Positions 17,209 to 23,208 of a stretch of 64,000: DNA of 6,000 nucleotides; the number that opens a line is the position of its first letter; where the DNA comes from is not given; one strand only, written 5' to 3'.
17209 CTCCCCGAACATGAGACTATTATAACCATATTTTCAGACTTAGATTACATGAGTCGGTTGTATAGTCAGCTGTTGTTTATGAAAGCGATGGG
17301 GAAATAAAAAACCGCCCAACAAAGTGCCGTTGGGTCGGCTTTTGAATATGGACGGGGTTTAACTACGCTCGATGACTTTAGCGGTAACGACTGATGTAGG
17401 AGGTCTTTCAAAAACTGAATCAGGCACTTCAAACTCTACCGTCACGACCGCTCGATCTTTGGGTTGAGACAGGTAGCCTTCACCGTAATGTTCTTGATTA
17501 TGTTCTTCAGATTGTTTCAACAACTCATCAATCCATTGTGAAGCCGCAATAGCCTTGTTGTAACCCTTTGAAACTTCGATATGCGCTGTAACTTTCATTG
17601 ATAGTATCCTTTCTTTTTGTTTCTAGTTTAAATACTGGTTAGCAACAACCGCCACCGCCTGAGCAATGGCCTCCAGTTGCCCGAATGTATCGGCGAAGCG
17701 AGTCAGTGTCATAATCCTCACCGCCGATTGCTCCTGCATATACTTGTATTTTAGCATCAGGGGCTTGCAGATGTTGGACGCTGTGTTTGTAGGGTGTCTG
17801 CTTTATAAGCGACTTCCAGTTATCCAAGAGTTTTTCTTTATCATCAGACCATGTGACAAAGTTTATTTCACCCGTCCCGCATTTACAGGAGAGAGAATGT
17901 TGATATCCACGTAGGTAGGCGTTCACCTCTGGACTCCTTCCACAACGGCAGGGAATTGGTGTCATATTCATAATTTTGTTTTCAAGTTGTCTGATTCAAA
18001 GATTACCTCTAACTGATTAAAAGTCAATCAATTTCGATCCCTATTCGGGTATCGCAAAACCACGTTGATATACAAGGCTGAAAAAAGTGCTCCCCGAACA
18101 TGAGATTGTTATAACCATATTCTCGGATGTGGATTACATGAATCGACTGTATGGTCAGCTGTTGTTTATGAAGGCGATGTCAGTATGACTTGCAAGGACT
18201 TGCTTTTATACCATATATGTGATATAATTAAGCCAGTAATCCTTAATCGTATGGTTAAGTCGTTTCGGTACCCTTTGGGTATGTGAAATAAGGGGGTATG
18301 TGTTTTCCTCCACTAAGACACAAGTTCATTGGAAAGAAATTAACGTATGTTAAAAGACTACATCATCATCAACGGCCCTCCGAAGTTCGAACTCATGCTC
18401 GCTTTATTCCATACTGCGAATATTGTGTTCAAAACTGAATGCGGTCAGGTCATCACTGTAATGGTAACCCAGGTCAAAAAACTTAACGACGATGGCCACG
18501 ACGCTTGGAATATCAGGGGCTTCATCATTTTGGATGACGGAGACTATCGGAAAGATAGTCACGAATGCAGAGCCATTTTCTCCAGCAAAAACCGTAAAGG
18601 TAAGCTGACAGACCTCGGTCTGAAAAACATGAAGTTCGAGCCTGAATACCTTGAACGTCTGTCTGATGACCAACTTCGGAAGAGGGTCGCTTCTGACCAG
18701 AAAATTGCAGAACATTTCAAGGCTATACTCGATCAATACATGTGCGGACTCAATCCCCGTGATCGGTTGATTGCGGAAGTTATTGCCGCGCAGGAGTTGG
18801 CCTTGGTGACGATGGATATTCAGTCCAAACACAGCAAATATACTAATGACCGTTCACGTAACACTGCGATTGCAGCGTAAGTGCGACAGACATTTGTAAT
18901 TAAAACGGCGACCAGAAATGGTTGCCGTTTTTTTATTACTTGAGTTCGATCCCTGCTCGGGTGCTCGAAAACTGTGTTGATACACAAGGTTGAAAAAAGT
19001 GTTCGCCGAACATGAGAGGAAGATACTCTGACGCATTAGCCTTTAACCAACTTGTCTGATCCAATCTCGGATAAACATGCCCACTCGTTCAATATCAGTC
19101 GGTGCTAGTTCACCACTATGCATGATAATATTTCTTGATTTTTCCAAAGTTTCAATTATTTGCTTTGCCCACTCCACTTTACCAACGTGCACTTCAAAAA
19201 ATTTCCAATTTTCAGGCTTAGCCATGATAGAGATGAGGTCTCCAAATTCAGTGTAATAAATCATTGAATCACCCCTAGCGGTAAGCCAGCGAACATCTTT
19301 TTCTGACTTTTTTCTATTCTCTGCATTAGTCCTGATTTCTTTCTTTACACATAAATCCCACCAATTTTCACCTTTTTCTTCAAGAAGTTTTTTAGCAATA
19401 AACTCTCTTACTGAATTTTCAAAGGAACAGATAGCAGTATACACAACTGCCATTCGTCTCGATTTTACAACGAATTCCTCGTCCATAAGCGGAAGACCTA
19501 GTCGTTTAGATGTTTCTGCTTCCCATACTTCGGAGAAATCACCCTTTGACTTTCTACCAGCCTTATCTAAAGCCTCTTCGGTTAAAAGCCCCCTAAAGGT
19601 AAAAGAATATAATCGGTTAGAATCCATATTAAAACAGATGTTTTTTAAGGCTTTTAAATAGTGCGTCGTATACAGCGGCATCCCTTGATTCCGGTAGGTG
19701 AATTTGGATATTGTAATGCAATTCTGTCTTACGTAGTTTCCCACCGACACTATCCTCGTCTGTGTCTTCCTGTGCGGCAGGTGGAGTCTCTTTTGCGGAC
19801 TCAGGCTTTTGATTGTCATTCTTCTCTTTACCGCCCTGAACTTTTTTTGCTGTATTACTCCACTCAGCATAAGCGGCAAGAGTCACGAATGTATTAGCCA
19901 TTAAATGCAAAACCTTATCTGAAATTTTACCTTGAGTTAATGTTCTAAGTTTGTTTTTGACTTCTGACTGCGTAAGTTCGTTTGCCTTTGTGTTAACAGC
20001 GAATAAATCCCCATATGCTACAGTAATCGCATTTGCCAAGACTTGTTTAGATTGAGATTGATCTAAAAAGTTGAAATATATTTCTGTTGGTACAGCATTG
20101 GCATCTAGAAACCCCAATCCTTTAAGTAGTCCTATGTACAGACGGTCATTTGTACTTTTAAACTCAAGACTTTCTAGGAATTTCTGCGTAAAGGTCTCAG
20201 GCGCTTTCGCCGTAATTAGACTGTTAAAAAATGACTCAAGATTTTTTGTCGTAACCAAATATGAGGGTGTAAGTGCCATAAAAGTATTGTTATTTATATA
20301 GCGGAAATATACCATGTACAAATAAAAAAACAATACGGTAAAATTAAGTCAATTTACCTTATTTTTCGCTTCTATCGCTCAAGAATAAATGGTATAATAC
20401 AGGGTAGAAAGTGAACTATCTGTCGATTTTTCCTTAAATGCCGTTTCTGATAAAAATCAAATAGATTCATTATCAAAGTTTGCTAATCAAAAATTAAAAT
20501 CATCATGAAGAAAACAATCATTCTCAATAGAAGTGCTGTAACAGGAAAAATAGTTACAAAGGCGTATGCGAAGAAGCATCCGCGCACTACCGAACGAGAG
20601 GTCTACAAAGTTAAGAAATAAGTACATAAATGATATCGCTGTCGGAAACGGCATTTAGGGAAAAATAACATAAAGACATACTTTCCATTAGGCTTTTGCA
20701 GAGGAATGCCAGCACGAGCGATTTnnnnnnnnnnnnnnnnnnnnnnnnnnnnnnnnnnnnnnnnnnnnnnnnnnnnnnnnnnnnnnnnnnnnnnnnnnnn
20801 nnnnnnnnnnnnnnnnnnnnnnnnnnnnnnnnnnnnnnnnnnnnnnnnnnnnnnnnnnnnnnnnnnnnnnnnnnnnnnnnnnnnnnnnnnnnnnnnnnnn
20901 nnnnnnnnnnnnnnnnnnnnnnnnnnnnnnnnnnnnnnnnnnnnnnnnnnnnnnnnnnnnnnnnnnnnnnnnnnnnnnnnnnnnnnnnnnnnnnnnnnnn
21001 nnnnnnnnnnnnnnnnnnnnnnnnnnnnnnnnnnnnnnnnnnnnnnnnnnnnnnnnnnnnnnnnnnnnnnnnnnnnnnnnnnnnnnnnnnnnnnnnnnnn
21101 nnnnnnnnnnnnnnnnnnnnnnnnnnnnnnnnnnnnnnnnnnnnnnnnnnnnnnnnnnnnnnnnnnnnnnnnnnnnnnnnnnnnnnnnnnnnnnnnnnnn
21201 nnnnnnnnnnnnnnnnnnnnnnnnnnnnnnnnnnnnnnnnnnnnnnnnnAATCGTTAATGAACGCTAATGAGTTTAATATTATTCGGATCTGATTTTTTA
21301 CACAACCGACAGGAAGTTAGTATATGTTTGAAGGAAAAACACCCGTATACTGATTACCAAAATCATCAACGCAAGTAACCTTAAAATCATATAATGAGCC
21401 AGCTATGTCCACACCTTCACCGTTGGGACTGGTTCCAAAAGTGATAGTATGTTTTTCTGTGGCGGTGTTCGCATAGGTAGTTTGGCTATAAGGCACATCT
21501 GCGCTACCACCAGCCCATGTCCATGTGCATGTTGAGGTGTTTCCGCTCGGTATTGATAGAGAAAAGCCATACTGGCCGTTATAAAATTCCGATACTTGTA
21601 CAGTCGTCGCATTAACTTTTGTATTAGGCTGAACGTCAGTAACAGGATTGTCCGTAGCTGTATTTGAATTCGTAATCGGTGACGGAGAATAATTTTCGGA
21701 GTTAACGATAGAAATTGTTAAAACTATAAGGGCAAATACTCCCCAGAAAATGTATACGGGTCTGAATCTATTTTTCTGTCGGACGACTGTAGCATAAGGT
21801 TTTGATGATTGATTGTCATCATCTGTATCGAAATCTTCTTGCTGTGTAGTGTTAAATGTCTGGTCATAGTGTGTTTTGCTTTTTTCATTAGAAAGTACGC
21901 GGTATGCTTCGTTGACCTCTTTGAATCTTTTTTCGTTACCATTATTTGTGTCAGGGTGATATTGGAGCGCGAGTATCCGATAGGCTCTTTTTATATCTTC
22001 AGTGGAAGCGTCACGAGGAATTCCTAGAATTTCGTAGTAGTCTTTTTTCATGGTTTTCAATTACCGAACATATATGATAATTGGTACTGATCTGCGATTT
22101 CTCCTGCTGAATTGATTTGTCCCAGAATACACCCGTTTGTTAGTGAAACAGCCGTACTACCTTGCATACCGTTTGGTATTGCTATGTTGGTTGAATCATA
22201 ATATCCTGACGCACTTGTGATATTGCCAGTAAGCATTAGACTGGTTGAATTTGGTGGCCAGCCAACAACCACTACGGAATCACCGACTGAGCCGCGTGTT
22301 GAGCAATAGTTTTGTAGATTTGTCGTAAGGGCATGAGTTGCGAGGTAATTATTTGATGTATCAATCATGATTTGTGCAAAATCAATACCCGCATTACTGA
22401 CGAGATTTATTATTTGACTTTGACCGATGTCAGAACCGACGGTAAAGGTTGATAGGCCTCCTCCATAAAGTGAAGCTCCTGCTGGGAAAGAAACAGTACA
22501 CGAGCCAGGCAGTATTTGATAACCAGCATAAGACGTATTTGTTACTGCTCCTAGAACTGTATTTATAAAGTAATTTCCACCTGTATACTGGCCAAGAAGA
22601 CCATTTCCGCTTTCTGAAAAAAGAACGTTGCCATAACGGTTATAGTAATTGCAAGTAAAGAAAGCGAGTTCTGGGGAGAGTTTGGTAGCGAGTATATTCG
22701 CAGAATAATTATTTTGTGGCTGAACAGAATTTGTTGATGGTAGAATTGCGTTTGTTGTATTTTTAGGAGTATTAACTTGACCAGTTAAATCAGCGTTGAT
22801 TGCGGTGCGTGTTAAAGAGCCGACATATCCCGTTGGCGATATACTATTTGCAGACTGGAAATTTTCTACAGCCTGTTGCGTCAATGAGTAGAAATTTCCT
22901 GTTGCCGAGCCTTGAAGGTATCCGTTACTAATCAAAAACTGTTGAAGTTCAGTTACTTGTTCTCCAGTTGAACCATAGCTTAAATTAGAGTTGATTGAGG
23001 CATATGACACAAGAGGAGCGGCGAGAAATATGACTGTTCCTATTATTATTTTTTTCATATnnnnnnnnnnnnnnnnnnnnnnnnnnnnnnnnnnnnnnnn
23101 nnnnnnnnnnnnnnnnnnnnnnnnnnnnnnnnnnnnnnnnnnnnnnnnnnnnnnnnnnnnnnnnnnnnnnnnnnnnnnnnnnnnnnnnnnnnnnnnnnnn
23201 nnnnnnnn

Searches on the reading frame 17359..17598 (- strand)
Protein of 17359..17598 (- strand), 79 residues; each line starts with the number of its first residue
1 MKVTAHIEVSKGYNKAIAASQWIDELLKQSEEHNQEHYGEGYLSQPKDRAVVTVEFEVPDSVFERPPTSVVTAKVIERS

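Call 49: search_protein_families(library=pfam, proteins=[window:17359-17598:-], max_evalue=1)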
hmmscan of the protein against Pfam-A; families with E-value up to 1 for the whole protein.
window:17359-17598:- (79 aa): 0 families

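Call 71: search_protein_families(library=phrogs, proteins=[window:17359-17598:-], max_evalue=0.01)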
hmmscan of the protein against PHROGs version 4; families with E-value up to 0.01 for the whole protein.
window:17359-17598:- (79 aa): 1 family
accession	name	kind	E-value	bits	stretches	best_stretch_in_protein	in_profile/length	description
phrog_20444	-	unknown function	0.0052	18.1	1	11-60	49-98/122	-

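Call 72: search_protein_families(library=padloc, proteins=[window:17359-17598:-], max_evalue=0.01)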
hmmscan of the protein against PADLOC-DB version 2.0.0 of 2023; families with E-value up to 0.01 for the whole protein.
window:17359-17598:- (79 aa): 0 families

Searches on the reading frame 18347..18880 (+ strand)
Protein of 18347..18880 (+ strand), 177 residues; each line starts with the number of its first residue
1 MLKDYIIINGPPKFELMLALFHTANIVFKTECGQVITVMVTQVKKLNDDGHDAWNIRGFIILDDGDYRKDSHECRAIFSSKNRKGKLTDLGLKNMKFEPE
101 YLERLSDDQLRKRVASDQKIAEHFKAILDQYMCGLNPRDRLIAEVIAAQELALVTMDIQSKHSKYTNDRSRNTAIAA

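Call 49: search_protein_families(library=pfam, proteins=[window:18347-18880:+], max_evalue=1)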
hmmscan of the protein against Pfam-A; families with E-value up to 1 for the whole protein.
window:18347-18880:+ (177 aa): 2 families
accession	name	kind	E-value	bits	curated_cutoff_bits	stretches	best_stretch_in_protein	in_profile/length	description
PF01850.27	PIN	-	0.03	15.4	23.6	1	109-158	64-112/120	PIN domain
PF22942.1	DUF7025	-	0.082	13.6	27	1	13-73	12-75/100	Domain of unknown function (DUF7025)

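Call 72: search_protein_families(library=padloc, proteins=[window:18347-18880:+], max_evalue=0.01)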
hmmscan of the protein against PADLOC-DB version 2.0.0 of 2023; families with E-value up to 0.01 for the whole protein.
window:18347-18880:+ (177 aa): 0 families

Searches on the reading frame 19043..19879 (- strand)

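Call 53: search_protein_families(library=pfam, proteins=[window:19043-19879:-], max_evalue=0.001)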
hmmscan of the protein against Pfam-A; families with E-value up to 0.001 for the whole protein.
window:19043-19879:- (278 aa): 1 family
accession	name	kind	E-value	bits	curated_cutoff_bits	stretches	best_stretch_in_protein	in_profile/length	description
PF18731.6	HEPN_Swt1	-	1e-11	45.5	27.5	1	153-278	6-115/115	Swt1-like HEPN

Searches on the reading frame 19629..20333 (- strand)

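Call 53: search_protein_families(library=pfam, proteins=[window:19629-20333:-], max_evalue=0.001)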
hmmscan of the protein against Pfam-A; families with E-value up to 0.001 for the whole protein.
window:19629-20333:- (234 aa): 1 family
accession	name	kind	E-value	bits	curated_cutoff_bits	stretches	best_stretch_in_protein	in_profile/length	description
PF17278.7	DUF5343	-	1.2e-41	142.7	27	1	24-161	1-138/140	Family of unknown function (DUF5343)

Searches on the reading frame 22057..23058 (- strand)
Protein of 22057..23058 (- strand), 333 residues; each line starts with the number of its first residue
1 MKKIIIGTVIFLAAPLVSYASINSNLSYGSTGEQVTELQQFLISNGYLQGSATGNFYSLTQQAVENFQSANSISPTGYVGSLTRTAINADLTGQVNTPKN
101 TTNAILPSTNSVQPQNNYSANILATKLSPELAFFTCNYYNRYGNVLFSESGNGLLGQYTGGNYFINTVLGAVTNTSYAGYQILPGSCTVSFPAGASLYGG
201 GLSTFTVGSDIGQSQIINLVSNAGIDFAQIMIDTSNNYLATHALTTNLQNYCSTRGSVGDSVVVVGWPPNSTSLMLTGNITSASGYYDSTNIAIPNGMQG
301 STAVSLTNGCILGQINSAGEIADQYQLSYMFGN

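Call 53: search_protein_families(library=pfam, proteins=[window:22057-23058:-], max_evalue=0.001)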
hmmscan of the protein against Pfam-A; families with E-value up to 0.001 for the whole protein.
window:22057-23058:- (333 aa): 1 family
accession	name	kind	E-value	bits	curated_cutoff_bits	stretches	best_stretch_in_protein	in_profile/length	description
PF01471.23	PG_binding_1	-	3.5e-15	56.4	23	1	31-87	1-57/57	Putative peptidoglycan binding domain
